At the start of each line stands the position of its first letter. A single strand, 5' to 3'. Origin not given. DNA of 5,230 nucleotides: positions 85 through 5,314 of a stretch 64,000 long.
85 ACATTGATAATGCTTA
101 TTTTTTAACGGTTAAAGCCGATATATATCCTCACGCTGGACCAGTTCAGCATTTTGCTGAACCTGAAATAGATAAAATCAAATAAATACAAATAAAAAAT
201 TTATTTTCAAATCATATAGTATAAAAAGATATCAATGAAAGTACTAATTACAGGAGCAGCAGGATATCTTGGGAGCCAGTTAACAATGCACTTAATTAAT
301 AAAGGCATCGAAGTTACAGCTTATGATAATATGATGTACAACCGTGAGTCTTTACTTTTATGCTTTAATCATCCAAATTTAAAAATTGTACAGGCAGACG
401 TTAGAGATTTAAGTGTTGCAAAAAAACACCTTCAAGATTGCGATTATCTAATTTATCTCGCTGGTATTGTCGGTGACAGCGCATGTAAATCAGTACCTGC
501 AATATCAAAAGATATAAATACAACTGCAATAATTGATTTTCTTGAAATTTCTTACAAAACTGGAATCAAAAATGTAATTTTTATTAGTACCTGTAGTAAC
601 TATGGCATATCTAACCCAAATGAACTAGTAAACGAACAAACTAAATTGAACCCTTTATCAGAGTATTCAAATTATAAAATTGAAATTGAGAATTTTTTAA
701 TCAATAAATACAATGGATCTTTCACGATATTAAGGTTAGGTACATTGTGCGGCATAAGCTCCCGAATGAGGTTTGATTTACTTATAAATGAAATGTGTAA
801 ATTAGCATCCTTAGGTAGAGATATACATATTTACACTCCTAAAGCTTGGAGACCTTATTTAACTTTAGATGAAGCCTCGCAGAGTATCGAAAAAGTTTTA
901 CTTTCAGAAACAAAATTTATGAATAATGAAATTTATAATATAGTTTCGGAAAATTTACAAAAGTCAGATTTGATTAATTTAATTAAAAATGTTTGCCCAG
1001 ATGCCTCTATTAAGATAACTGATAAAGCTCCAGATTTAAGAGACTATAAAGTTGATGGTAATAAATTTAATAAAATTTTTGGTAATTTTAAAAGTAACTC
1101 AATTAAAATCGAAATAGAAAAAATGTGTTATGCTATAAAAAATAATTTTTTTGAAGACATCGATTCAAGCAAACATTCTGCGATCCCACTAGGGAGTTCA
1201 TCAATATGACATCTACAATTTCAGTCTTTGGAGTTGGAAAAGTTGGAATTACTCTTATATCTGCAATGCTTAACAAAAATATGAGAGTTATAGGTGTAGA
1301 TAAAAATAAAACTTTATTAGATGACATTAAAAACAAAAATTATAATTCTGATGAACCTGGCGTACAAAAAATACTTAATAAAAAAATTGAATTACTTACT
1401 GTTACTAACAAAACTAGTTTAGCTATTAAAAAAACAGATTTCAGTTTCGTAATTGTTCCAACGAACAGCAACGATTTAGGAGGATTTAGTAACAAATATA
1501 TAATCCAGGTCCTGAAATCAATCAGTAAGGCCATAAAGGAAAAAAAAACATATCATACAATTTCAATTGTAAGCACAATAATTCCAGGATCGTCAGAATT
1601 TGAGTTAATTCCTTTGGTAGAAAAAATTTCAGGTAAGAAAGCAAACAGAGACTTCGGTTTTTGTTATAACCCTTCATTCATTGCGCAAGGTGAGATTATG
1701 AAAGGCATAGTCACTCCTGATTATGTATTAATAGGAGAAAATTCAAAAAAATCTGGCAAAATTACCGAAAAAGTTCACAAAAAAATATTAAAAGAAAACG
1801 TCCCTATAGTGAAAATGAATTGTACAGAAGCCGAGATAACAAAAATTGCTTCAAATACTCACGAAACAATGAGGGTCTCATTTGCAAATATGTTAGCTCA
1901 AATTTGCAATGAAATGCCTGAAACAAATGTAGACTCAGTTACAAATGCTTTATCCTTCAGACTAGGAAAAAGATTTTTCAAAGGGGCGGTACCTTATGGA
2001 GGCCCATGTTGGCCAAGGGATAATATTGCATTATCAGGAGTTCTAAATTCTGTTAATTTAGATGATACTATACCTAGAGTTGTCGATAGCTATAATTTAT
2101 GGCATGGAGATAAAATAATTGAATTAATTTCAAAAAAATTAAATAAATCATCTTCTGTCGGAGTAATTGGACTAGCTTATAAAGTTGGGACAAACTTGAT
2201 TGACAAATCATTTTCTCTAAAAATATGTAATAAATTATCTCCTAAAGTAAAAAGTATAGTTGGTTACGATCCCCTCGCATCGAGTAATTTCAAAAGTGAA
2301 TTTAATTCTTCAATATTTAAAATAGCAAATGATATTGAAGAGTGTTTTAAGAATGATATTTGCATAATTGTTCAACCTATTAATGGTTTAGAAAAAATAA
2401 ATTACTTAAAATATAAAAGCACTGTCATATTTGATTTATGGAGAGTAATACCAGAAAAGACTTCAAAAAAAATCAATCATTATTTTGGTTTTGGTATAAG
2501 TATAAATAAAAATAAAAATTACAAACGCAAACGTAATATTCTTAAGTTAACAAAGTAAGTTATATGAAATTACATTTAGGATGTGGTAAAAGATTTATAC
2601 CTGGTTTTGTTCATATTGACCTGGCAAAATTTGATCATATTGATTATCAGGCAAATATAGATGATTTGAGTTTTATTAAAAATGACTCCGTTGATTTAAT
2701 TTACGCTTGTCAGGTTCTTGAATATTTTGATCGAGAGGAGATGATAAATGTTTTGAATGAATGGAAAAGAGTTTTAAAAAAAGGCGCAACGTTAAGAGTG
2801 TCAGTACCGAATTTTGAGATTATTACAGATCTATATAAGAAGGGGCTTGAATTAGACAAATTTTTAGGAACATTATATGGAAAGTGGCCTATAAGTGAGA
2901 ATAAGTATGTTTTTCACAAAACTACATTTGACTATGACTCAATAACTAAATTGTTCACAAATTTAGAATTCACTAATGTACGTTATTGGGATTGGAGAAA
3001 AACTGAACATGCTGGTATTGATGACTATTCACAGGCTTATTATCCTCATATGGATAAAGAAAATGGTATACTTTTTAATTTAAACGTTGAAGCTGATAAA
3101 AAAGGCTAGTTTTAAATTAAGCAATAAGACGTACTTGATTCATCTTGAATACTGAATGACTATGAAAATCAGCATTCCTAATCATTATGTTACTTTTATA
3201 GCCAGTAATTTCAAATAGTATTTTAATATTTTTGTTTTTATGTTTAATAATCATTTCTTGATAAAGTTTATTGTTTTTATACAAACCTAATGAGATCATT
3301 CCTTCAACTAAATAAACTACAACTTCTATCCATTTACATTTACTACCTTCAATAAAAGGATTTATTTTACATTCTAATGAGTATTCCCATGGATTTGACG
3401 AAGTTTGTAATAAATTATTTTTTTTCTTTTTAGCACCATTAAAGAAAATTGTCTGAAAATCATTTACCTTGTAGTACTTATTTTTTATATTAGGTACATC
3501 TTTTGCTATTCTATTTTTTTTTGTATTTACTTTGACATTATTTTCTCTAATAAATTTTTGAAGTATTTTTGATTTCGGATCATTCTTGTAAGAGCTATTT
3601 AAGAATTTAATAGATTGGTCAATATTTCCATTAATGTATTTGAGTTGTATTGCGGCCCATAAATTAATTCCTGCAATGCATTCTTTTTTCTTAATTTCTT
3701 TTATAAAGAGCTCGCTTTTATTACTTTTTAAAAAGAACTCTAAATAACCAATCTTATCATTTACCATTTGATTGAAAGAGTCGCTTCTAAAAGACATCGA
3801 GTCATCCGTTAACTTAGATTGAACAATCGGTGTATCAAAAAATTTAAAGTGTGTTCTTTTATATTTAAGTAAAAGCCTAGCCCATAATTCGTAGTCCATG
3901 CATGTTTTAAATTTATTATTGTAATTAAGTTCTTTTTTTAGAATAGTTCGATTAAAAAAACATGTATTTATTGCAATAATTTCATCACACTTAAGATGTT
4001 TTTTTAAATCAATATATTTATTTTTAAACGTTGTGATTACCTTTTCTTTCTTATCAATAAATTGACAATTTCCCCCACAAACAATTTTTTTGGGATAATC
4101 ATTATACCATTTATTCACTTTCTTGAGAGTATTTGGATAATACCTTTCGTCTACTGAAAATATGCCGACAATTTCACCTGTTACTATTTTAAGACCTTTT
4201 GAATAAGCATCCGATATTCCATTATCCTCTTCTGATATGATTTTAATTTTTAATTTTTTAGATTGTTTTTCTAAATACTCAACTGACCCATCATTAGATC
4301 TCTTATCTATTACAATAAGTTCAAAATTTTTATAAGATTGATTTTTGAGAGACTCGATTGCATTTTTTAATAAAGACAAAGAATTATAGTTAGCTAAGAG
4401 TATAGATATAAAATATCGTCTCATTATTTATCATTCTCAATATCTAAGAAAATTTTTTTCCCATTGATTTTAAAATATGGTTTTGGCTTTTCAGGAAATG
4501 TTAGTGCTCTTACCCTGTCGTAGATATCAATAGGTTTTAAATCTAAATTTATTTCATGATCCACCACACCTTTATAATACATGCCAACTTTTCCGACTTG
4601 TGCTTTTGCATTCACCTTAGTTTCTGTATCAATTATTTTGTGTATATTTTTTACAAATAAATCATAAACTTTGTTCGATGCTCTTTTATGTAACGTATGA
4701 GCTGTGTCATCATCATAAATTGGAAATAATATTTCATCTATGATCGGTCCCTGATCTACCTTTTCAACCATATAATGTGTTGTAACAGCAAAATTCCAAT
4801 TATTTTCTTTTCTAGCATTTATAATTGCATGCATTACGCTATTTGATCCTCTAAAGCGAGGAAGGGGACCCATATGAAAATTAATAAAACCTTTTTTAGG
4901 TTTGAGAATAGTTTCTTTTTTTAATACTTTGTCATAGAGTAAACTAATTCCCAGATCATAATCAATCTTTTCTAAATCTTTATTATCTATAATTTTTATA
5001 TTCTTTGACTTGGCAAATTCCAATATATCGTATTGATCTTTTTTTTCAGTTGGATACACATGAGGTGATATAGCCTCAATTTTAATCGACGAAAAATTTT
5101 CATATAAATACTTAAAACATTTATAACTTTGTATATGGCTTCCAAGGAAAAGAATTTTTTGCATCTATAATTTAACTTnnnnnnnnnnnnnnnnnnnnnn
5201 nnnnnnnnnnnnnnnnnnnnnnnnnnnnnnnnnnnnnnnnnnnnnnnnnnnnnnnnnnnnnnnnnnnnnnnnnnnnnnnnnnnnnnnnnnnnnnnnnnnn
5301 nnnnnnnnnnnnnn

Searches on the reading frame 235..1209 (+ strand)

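Call 8: search_protein_families(library=ncbifam, proteins=[window:235-1209:+], max_evalue=1e-10)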
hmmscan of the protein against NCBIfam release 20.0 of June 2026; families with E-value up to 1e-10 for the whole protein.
window:235-1209:+ (324 aa): 5 families
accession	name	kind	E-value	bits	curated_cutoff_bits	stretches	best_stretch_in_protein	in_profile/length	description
TIGR01179.1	galE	equivalog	5.7e-20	71.4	262.3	1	2-159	1-160/332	UDP-glucose 4-epimerase GalE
TIGR01181.1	dTDP_gluc_dehyt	equivalog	7.1e-18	64.8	365.1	1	2-254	1-258/321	dTDP-glucose 4,6-dehydratase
TIGR04180.1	EDH_00030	hypoth_equivalog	4.2e-17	62.2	475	1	3-164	1-164/297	NAD-dependent 4,6-dehydratase LegB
NF043036.1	ErythonDh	equivalog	1.9e-15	56.9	325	1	1-160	1-164/321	D-erythronate dehydrogenase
NF007956.0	PRK10675.1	subfamily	2.1e-13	50.1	394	1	1-157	1-162/338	UDP-glucose 4-epimerase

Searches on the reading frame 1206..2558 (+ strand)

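Call 8: search_protein_families(library=ncbifam, proteins=[window:1206-2558:+], max_evalue=1e-10)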
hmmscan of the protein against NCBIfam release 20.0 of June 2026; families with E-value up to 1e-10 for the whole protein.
window:1206-2558:+ (450 aa): 7 families
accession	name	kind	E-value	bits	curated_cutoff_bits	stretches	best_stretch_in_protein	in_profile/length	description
TIGR03026.1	NDP-sugDHase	subfamily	1.3e-74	251.4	189.8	1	4-409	2-409/413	nucleotide sugar dehydrogenase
NF041297.1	UDPGDh_AglM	equivalog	2e-55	188.5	670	1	4-397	2-397/429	UDP-glucose 6-dehydrogenase AglM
NF047673.2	TeichurnBiosyTuaD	equivalog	1.8e-41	142.7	700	1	4-405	3-400/439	UDP-glucose 6-dehydrogenase TuaD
NF040825.1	UDPMaNacDH_Arch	equivalog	7.6e-28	97.5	750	1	4-363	2-356/418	UDP-N-acetyl-D-mannosamine dehydrogenase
NF011631.0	PRK15057.1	equivalog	1.1e-18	67.5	757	1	5-389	3-364/388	UDP-glucose 6-dehydrogenase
NF008286.0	PRK11064.1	equivalog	1.1e-17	63.7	459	1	3-400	4-404/420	UDP-N-acetyl-D-mannosamine dehydrogenase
NF011729.0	PRK15182.1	equivalog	1.1e-12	47.4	592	1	4-357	8-356/425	Vi polysaccharide biosynthesis UDP-N-acetylglucosamine C-6 dehydrogenase TviB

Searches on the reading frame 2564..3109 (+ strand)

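Call 79: search_protein_families(library=pfam, proteins=[window:2564-3109:+], max_evalue=0.001)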
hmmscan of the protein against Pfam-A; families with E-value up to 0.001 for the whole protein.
window:2564-3109:+ (181 aa): 3 families
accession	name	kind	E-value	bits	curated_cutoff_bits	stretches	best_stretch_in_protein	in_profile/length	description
PF08241.18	Methyltransf_11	-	3.5e-07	31.2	21.2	1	28-77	47-93/95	Methyltransferase domain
PF13649.12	Methyltransf_25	-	1.3e-05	26.3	27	1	29-74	52-96/97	Methyltransferase domain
PF08242.18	Methyltransf_12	-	6.6e-05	24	30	1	33-77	54-98/98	Methyltransferase domain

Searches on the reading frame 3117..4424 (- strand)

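Call 8: search_protein_families(library=ncbifam, proteins=[window:3117-4424:-], max_evalue=1e-10)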
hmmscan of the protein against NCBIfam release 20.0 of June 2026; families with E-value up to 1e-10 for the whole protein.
window:3117-4424:- (435 aa): 5 families
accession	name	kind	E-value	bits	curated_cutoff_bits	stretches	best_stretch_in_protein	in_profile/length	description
TIGR04009.1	wcaE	equivalog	8.2e-15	54.7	369.2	1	6-185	6-179/248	colanic acid biosynthesis glycosyltransferase WcaE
NF007482.0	PRK10073.1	equivalog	1.4e-14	53.8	423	1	6-103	8-106/334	glycosyltransferase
NF041875.1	EPS_EpsD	equivalog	5.6e-14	52.3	370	1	6-124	1-121/325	exopolysaccharide biosynthesis glycosyltransferase EpsD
NF047683.1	TeichurnBiosyTuaG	equivalog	6.9e-13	48.8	400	1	5-132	7-135/252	teichuronic acid biosynthesis protein TuaG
NF053739.1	GlytfEpsEBac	equivalog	8.3e-13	47.9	450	1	6-222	3-219/265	glycosyltransferase EpsE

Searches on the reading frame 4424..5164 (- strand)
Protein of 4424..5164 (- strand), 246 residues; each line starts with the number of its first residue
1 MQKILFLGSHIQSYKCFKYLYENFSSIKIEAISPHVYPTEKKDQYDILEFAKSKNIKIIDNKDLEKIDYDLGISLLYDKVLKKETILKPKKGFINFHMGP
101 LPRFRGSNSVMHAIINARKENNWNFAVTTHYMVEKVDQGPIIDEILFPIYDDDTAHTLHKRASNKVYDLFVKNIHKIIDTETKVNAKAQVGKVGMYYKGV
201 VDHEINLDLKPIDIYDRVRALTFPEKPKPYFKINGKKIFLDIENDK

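Call 8: search_protein_families(library=ncbifam, proteins=[window:4424-5164:-], max_evalue=1e-10)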
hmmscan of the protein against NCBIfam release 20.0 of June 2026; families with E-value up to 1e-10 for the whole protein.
window:4424-5164:- (246 aa): 4 families
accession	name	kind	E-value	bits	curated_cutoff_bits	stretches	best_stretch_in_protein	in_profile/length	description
TIGR00460.1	fmt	equivalog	4.1e-23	82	201.5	1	3-238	2-243/315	methionyl-tRNA formyltransferase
NF005414.0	PRK06988.1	equivalog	3.3e-19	69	316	1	46-239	46-243/311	formyltransferase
NF005998.1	PRK08125.1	equivalog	6e-18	64.6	777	1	63-225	70-228/649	bifunctional UDP-4-amino-4-deoxy-L-arabinose formyltransferase/UDP-glucuronic acid oxidase ArnA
TIGR00639.1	PurN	equivalog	1.1e-12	47.9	150.1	1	66-184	77-191/192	phosphoribosylglycinamide formyltransferase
